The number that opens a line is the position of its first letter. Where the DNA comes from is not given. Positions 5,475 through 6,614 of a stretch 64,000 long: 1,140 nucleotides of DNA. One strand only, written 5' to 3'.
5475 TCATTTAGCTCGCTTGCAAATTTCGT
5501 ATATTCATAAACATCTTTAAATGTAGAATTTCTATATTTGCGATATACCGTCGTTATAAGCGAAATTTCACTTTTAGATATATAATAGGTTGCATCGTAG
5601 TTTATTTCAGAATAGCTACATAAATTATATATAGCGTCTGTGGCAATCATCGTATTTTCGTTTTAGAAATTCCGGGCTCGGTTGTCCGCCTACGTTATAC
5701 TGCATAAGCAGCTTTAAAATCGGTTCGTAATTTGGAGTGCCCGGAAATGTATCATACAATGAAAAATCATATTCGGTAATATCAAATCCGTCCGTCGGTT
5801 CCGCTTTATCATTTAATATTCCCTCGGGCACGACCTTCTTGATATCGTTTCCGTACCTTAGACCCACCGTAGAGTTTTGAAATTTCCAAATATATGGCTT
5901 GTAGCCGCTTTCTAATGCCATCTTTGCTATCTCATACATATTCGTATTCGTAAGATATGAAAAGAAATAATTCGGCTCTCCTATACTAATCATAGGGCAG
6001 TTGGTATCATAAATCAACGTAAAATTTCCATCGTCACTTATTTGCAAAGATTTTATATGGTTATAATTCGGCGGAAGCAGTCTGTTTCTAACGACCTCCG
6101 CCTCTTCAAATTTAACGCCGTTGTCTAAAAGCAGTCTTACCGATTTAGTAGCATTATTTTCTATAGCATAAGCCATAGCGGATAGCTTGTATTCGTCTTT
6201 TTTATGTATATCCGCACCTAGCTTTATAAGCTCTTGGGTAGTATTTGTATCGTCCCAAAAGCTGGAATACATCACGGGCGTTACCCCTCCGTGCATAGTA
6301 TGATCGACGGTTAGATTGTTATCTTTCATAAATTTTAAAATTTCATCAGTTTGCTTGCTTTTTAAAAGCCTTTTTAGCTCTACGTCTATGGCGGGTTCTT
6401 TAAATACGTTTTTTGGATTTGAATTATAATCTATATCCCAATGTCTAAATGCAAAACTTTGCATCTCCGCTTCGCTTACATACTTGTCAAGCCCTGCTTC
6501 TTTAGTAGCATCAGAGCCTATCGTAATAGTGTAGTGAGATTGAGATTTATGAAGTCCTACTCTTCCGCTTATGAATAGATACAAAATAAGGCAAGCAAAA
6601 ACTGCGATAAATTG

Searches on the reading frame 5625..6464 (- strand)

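Call 15: search_protein_families(library=pfam, proteins=[window:5625-6464:-], max_evalue=0.001)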
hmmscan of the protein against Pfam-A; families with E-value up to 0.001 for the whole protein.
window:5625-6464:- (279 aa): 2 families
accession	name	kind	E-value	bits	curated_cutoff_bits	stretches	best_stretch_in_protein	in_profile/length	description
PF12796.13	Ank_2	-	1.9e-07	32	27.3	1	40-119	10-86/90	Ankyrin repeats (3 copies)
PF00023.36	Ank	-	0.00091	19.9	21.1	0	60-90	2-32/33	Ankyrin repeat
